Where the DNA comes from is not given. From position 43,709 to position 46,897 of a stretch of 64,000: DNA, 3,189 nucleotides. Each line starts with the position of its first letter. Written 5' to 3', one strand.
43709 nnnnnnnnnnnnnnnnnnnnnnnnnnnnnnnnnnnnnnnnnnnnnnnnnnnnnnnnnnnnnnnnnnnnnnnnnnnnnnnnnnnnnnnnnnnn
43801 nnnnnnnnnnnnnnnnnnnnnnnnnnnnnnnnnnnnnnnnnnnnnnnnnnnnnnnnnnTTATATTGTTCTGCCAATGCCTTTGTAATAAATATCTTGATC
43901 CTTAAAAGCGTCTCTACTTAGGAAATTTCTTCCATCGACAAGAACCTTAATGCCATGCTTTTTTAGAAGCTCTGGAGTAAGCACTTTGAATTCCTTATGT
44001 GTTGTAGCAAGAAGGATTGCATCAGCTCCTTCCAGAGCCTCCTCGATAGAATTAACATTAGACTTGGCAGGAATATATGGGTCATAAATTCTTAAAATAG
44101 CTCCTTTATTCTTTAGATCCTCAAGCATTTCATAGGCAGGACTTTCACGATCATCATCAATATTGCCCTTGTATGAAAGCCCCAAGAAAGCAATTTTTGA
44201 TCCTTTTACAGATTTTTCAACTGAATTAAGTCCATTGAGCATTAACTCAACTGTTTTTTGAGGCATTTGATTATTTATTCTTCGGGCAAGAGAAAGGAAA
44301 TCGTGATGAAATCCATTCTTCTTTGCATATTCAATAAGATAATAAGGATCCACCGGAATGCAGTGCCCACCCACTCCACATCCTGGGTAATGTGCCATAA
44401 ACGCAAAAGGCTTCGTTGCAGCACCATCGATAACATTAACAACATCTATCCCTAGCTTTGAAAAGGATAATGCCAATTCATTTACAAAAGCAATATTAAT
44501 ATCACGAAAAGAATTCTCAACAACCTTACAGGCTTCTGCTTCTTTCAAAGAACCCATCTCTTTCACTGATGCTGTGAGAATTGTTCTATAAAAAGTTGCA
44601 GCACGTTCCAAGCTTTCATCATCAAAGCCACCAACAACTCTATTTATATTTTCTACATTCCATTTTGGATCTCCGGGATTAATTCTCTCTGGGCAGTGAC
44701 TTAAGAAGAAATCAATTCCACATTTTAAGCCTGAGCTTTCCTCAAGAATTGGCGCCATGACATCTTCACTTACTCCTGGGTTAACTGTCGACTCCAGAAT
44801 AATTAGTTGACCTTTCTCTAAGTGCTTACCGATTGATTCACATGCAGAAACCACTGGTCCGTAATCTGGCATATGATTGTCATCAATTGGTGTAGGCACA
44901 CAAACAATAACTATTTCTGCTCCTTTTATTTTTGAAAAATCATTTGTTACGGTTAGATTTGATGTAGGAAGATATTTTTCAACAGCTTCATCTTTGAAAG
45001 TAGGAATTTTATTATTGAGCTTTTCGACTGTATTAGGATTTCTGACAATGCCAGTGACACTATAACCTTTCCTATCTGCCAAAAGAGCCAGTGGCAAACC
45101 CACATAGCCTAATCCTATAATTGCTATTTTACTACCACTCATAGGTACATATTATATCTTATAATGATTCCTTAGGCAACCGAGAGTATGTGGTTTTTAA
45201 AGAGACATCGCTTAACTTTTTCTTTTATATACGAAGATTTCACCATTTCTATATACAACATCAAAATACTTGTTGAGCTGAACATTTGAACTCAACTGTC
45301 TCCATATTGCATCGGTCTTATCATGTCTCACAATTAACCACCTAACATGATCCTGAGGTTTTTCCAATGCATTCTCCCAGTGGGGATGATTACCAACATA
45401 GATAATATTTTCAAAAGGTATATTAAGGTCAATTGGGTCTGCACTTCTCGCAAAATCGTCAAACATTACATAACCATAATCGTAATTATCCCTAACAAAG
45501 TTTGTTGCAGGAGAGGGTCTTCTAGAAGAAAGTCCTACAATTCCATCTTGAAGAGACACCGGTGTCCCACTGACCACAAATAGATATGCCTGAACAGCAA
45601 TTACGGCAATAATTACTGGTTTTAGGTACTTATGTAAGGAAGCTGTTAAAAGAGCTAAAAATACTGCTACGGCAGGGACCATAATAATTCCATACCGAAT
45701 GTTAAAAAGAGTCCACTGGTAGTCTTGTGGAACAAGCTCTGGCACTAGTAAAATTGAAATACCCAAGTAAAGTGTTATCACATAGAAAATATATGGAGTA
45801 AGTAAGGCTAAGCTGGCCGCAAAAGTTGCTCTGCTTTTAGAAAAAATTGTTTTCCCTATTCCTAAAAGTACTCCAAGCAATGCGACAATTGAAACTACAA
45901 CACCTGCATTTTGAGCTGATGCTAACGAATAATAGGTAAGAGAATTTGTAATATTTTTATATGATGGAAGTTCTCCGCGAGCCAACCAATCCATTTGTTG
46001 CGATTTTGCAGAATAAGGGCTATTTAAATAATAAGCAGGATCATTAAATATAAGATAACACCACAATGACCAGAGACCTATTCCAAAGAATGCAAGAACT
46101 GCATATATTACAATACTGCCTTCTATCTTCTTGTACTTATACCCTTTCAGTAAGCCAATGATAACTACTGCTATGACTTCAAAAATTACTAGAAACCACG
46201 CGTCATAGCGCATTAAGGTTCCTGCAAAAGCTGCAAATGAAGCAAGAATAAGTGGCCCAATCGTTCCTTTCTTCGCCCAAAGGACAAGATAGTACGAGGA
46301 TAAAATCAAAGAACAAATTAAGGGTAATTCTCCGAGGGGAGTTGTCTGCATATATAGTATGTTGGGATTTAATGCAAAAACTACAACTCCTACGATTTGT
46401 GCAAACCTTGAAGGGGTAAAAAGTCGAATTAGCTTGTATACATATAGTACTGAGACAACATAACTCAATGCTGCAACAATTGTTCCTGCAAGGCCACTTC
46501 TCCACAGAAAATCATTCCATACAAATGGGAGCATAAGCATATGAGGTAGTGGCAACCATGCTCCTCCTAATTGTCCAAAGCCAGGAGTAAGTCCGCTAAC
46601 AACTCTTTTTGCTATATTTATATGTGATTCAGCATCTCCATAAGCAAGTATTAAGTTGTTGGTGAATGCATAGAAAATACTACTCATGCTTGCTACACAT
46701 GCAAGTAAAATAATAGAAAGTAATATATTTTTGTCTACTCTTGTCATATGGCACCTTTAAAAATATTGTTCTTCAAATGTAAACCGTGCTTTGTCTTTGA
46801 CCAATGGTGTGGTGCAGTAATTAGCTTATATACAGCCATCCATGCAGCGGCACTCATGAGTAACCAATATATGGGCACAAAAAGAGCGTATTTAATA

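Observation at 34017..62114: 28-kb envelope glycan / protein-glycosylation cluster built from three sets of paralogs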

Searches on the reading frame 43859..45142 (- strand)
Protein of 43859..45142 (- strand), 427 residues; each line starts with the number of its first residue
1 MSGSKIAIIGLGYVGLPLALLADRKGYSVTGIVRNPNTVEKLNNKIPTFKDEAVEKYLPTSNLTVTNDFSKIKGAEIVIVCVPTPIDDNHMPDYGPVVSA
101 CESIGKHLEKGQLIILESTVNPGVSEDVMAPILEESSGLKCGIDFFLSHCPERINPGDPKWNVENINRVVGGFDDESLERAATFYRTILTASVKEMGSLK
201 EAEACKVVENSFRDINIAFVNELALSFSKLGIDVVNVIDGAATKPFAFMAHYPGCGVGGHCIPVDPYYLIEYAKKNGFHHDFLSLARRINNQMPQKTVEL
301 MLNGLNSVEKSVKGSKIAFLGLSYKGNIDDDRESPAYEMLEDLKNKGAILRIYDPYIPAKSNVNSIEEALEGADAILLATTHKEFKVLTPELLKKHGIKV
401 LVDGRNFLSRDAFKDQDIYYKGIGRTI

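Call 4: search_protein_families(library=pfam, proteins=[window:43859-45142:-], max_evalue=0.01)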
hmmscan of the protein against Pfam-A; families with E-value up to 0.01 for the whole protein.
window:43859-45142:- (427 aa): 12 families
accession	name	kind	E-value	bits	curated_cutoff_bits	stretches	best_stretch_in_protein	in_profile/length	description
PF03721.20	UDPG_MGDP_dh_N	-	1e-39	136.5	27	1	5-179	2-181/187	UDP-glucose/GDP-mannose dehydrogenase family, NAD binding domain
PF00984.24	UDPG_MGDP_dh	-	2.1e-29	101.9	25.4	1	200-291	1-93/94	UDP-glucose/GDP-mannose dehydrogenase family, central domain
PF03720.21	UDPG_MGDP_dh_C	-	5.4e-24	85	30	1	318-409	1-102/103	UDP-glucose/GDP-mannose dehydrogenase family, UDP binding domain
PF03446.21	NAD_binding_2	-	4.4e-08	33.7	21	1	5-130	1-105/161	NAD binding domain of 6-phosphogluconate dehydrogenase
PF01210.29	NAD_Gly3P_dh_N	-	4.5e-08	33.7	23.1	1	5-85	1-80/158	NAD-dependent glycerol-3-phosphate dehydrogenase N-terminus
PF03807.23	F420_oxidored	-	1.3e-07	32.5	21.6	1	5-84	1-69/94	NADP oxidoreductase coenzyme F420-dependent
PF02558.23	ApbA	-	1.3e-07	31.8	22.2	1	6-100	1-92/150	Ketopantoate reductase PanE/ApbA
PF00070.33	Pyr_redox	-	3.5e-05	24.7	22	1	5-49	1-45/82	Pyridine nucleotide-disulphide oxidoreductase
PF02737.24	3HCDH_N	-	0.00065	20.1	22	1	5-83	1-87/180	3-hydroxyacyl-CoA dehydrogenase, NAD binding domain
PF13460.12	NAD_binding_10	-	0.00095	19.5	27.2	0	17-45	9-40/184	NAD(P)H-binding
PF02254.24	TrkA_N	-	0.0023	18.6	23.8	0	6-45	1-40/116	TrkA-N domain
PF01118.30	Semialdhyde_dh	-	0.0043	17.9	26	0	5-92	1-84/121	Semialdehyde dehydrogenase, NAD binding domain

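Call 63: search_protein_families(library=pfam, proteins=[window:43859-45142:-], max_evalue=0.1)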
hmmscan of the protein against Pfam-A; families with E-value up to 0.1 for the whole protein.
window:43859-45142:- (427 aa): 16 families
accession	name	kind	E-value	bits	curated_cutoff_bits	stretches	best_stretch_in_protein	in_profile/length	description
PF03721.20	UDPG_MGDP_dh_N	-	1e-39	136.5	27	1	5-179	2-181/187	UDP-glucose/GDP-mannose dehydrogenase family, NAD binding domain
PF00984.24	UDPG_MGDP_dh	-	2.1e-29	101.9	25.4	1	200-291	1-93/94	UDP-glucose/GDP-mannose dehydrogenase family, central domain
PF03720.21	UDPG_MGDP_dh_C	-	5.4e-24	85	30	1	318-409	1-102/103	UDP-glucose/GDP-mannose dehydrogenase family, UDP binding domain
PF03446.21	NAD_binding_2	-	4.4e-08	33.7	21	1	5-130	1-105/161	NAD binding domain of 6-phosphogluconate dehydrogenase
PF01210.29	NAD_Gly3P_dh_N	-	4.5e-08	33.7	23.1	1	5-85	1-80/158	NAD-dependent glycerol-3-phosphate dehydrogenase N-terminus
PF03807.23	F420_oxidored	-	1.3e-07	32.5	21.6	1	5-84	1-69/94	NADP oxidoreductase coenzyme F420-dependent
PF02558.23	ApbA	-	1.3e-07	31.8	22.2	1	6-100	1-92/150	Ketopantoate reductase PanE/ApbA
PF00070.33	Pyr_redox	-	3.5e-05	24.7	22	1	5-49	1-45/82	Pyridine nucleotide-disulphide oxidoreductase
PF02737.24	3HCDH_N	-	0.00065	20.1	22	1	5-83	1-87/180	3-hydroxyacyl-CoA dehydrogenase, NAD binding domain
PF13460.12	NAD_binding_10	-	0.00095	19.5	27.2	0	17-45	9-40/184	NAD(P)H-binding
PF02254.24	TrkA_N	-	0.0023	18.6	23.8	0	6-45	1-40/116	TrkA-N domain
PF01118.30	Semialdhyde_dh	-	0.0043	17.9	26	0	5-92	1-84/121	Semialdehyde dehydrogenase, NAD binding domain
PF02826.25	2-Hacid_dh_C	-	0.014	15.3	25.1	0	2-48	35-81/178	D-isomer specific 2-hydroxyacid dehydrogenase, NAD binding domain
PF07992.20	Pyr_redox_2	-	0.014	15.3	26.1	1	4-53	143-192/291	Pyridine nucleotide-disulphide oxidoreductase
PF01408.29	GFO_IDH_MocA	-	0.058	14.5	24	0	5-90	2-75/120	Oxidoreductase family, NAD-binding Rossmann fold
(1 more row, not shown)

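Call 74: search_protein_families(library=ncbifam, proteins=[window:43859-45142:-], max_evalue=0.001)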
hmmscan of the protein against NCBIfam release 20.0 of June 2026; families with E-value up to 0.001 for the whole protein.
window:43859-45142:- (427 aa): 14 families
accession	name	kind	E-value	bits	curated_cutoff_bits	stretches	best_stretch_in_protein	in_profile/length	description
TIGR03026.1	NDP-sugDHase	subfamily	1.5e-124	415.9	189.8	1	4-406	1-413/413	nucleotide sugar dehydrogenase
NF040825.1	UDPMaNacDH_Arch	equivalog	5.5e-97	325.3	750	1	5-425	2-415/418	UDP-N-acetyl-D-mannosamine dehydrogenase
NF011729.0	PRK15182.1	equivalog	5.5e-74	249.5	592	1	4-397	7-403/425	Vi polysaccharide biosynthesis UDP-N-acetylglucosamine C-6 dehydrogenase TviB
NF008286.0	PRK11064.1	equivalog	3.5e-68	230.1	459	1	1-396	1-410/420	UDP-N-acetyl-D-mannosamine dehydrogenase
NF041297.1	UDPGDh_AglM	equivalog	4.4e-54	184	670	1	5-422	2-427/429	UDP-glucose 6-dehydrogenase AglM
NF047673.2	TeichurnBiosyTuaD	equivalog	1.2e-45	156.5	700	1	5-426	3-432/439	UDP-glucose 6-dehydrogenase TuaD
NF011631.0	PRK15057.1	equivalog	7.8e-16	58.2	757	1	5-366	2-348/388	UDP-glucose 6-dehydrogenase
NF000942.0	PRK00094.1-4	subfamily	8.7e-07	28.4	257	1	4-96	3-94/334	NAD(P)H-dependent glycerol-3-phosphate dehydrogenase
NF000947.0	PRK00094.2-5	equivalog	1.6e-06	27.8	251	1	5-84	6-83/323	NAD(P)H-dependent glycerol-3-phosphate dehydrogenase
TIGR01505.1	tartro_sem_red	equivalog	3.6e-06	26.4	340.75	1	5-239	1-202/291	2-hydroxy-3-oxopropionate reductase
TIGR00745.1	apbA_panE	subfamily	4.1e-05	23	141.35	1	5-86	1-80/305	2-dehydropantoate 2-reductase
NF005650.0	PRK07417.1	equivalog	0.00025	20.4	290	1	5-83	3-67/281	prephenate/arogenate dehydrogenase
NF005091.0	PRK06522.2-2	equivalog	0.00054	19.2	252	0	5-89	3-85/302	2-dehydropantoate 2-reductase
NF000941.0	PRK00094.1-3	equivalog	0.00064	19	423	0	4-85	2-82/336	NAD(P)H-dependent glycerol-3-phosphate dehydrogenase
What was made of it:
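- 43859..45142 (-): Operon 2: nucleotide-sugar 6-dehydrogenase (UDP-ManNAc/UDP-GlcNAc dehydrogenase-like). The closest equivalogs are UDP-ManNAc dehydrogenase at 5.5e-97 and TviB at 5.5e-74 (call 74).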

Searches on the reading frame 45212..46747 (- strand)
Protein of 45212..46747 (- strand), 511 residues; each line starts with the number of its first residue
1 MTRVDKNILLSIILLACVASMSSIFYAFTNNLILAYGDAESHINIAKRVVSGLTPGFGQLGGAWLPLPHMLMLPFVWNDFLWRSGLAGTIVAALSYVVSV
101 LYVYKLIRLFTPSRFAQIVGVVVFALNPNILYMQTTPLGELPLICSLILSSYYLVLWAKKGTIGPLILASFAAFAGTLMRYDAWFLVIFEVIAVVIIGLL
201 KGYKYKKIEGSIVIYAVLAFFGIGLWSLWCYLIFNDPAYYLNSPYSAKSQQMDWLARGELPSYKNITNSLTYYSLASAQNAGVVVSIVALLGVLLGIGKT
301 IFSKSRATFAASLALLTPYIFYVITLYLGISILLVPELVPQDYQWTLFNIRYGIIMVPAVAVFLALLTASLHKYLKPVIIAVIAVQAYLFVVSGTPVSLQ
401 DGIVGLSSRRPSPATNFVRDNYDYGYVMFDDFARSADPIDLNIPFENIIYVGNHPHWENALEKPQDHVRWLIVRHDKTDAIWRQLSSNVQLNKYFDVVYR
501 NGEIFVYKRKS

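Call 4: search_protein_families(library=pfam, proteins=[window:45212-46747:-], max_evalue=0.01)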
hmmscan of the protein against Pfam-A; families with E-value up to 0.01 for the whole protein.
window:45212-46747:- (511 aa): 1 family
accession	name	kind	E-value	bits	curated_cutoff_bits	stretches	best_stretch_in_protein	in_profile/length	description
PF13231.12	PMT_2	-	4.7e-06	27.3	26.1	1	85-221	21-154/160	Dolichyl-phosphate-mannose-protein mannosyltransferase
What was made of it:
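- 45212..46747 (-): Operon 2: GT-C-fold glycosyltransferase, family B (B2). PMT_2 27.3 bits against a cutoff of 26.1 (call 4).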

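Call 7: search_protein_families(library=ncbifam, proteins=[window:45212-46747:-], max_evalue=0.01)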
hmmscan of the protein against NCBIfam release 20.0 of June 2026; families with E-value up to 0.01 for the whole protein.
window:45212-46747:- (511 aa): 0 families

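Call 13: search_solved_structures(query=window:45212-46747:-, max_evalue=1)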
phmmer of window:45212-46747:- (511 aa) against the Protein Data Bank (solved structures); distinct sequences matched with E-value up to 1: 0.

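Call 23: find_homologous_proteins(query=window:45212-46747:-, max_evalue=0.00001)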
Query window:45212-46747:- (511 aa): 421 proteins with E <= 0.00001 among 8000 candidates; the best 120 are listed.
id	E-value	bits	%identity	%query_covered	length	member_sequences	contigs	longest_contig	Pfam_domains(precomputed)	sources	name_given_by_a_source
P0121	0.0e+0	1131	100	100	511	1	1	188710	PF13231.13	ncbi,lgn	-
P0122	2.4e-294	995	85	100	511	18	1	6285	-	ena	-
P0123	7.1e-209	713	62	100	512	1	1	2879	-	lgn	-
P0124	2.4e-167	576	50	100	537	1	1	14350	PF13231.13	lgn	-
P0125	3.3e-165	569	49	98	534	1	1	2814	PF13231.13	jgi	jgi:hypothetical protein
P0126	5.5e-164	565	50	99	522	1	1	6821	-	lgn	-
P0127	1.1e-163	564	49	99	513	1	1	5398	-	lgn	-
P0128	1.5e-162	560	50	99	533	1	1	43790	PF13231.13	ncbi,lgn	-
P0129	5.9e-162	558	49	97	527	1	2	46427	-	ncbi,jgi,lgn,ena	-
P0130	6.5e-162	558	49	97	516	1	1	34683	-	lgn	-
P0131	2.5e-161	556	47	98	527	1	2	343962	-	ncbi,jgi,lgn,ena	-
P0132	4.1e-161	555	51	95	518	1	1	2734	-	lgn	-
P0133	1.6e-160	553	48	99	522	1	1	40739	-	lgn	-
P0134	7.2e-159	548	47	100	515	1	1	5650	-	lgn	-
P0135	1.2e-158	547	48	99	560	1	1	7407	-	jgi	jgi:hypothetical protein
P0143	3.6e-148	513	46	99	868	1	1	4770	PF00150.25,PF26410.1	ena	-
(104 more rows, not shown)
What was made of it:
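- On Pfam PMT_2 / CAZy GT39-like: NCBI names homologues 'glycosyltransferase family 39 protein' (call 23).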

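Call 25: find_encoding_contigs(protein=P0121, flank=1000, max_places=2)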
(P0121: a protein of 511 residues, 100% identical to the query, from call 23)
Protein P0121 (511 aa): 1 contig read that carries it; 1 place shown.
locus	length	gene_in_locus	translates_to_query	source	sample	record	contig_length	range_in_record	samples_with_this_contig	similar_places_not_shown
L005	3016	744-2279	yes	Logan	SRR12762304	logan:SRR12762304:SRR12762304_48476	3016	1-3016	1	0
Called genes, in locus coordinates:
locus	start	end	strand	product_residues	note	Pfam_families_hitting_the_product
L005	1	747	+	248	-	?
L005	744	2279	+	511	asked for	PF13231:PMT_2 (weak)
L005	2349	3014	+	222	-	?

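Call 30: search_protein_families(library=pfam, proteins=[P0143], max_evalue=1)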
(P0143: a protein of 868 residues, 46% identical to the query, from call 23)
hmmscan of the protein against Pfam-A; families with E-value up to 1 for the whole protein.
P0143 (868 aa): 2 families
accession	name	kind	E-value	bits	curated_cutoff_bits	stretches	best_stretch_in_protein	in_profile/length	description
PF00150.24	Cellulase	-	2.8e-12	47.1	23.5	1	566-836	22-269/272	Cellulase (glycosyl hydrolase family 5)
PF13231.12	PMT_2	-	0.0036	18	26.1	1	83-224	21-160/160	Dolichyl-phosphate-mannose-protein mannosyltransferase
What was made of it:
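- B::GH5 (calls 23, 30).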

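Call 37: predict_structure(alignment_id=A1)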
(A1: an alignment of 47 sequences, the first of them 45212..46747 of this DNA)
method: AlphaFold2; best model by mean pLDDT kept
length: 511 residues; sequences in the alignment: 47
mean_pLDDT: 93.2   pTM: 0.92
mean pLDDT of the five models: 93.2, 92.9, 92.8, 91.4, 91.3
residues with pLDDT >= 90: 419; 70-90: 83; 50-70: 9; < 50: 0
segments of 3 or more residues with pLDDT < 50: none
pLDDT, mean of each block of 10 residues (from residue 1): 82 98 98 95 92 75 77 96 97 98 97 96 98 97 98 98 97 95 94 97 97 97 91 86 76 88 96 98 98 94 92 97 94 94 94 98 97 96 97 95 94 94 95 86 92 85 94 88 88 95 95 84
secondary structure, 60 per line:
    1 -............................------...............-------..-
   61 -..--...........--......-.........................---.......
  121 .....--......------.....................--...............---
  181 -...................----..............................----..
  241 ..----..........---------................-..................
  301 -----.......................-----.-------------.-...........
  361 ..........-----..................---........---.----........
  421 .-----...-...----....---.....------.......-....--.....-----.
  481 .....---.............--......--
elements in order: H2-29 H37-50 H66-76 H79-84 H86-110 H114-125 H128-133 H140-160 H163-177 H182-200 H205-234 H239-242 H247-256 H266-281 H283-300 H306-328 H350-370 H376-393 H397-404 H413-421 E427-429 H438-441 H456-462 H464-467 E470-474 H480-485 H489-494 E495-501 E504-509
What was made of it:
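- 45212..46747 (-): AF2 pLDDT 93.2 (call 37).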

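Call 45: fold_search(model_id=the predicted structure, library=pdb)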
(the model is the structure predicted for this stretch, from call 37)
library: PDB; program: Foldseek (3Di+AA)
matches with E <= 10: 347; with E <= 0.001: 23
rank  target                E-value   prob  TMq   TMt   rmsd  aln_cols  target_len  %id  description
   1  7zlh_A                1.4e-07  1.00  0.54  0.44  11.0       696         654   12  Cryo-EM structure of C-mannosyltransferase CeDPY19, in apo state, bound to CMT2-Fab and anti-Fab nanobody (released 2023-01-11)
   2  6ftg_5                4.6e-07  1.00  0.55  0.46  14.0       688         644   12  Subtomogram average of OST-containing ribosome-translocon complexes from canine rough microsomal membranes (released 2018-03-21)
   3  7oci_F                7.4e-07  1.00  0.58  0.48  11.9       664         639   12  Cryo-EM structure of yeast Ost6p containing oligosaccharyltransferase complex (released 2022-02-16)
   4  9n9j_I                9.6e-07  1.00  0.55  0.43  13.7       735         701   12  Structure of a GRP94 folding intermediate engaged with a CCDC134- and FKBP11-bound secretory translocon (released 2025-11-19)
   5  8age_A                1.2e-06  1.00  0.58  0.47  12.3       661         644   13  Structure of yeast oligosaccharylransferase complex with acceptor peptide bound (released 2022-12-07)
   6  8agb_A                1.4e-06  1.00  0.58  0.48  12.2       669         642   13  Structure of yeast oligosaccharylransferase complex with lipid-linked oligosaccharide bound (released 2022-12-07)
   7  8b6l_I                1.4e-06  1.00  0.56  0.44  13.6       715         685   11  Subtomogram average of the human Sec61-TRAP-OSTA-translocon (released 2022-12-07)
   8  7zlg_A                1.4e-06  1.00  0.52  0.42  11.1       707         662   12  Cryo-EM structure of C-mannosyltransferase CeDPY19, in complex with acceptor peptide and bound to CMT2-Fab and anti-Fa (released 2023-01-11)
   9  8pn9_A                1.9e-06  1.00  0.56  0.45  12.7       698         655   13  Structure of human oligosaccharyltransferase OST-A complex bound to NGI-1 (released 2024-05-08)
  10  6ezn_F                2.3e-06  1.00  0.56  0.46  12.8       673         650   14  Cryo-EM structure of the yeast oligosaccharyltransferase (OST) complex (released 2018-01-17)
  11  7zli_A                2.9e-06  1.00  0.48  0.40  12.0       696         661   12  Cryo-EM structure of C-mannosyltransferase CeDPY19, in complex with Dol25-P-Man and bound to CMT2-Fab and anti-Fab nan (released 2023-01-11)
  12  6s7o_A                3.2e-06  1.00  0.55  0.44  13.3       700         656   13  Cryo-EM structure of human oligosaccharyltransferase complex OST-A (released 2019-12-18)
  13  6c26_A                4.1e-06  1.00  0.57  0.47  11.3       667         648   12  The Cryo-EM structure of a eukaryotic oligosaccharyl transferase complex (released 2018-01-31)
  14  8agc_A                4.3e-06  1.00  0.55  0.43  13.6       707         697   12  Structure of yeast oligosaccharylransferase complex with lipid-linked oligosaccharide and non-acceptor peptide bound (released 2022-12-07)
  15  6s7t_A                9.0e-06  1.00  0.56  0.43  10.5       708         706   11  Cryo-EM structure of human oligosaccharyltransferase complex OST-B (released 2019-12-18)
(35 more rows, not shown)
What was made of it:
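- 45212..46747 (-): Foldseek best hits are DPY19, STT3, ALG12, AglB, ArnT, AftB and Pmt4 (call 45).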

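Call 64: list_cluster_members(proteins=[P0121, P0241, P0096])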
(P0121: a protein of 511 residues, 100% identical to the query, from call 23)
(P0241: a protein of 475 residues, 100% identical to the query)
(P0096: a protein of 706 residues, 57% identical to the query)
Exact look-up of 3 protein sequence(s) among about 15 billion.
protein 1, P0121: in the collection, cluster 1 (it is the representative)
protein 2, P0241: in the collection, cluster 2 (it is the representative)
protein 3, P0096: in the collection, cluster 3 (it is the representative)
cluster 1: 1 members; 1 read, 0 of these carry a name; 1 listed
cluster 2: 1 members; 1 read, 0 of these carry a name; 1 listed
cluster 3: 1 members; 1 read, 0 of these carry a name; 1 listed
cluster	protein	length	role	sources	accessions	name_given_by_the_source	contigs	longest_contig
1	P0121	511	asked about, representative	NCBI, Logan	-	-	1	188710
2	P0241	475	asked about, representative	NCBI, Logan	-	-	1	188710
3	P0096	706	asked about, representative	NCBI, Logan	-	-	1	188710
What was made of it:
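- Tried and rejected: Cluster look-ups gave no names (call 64).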
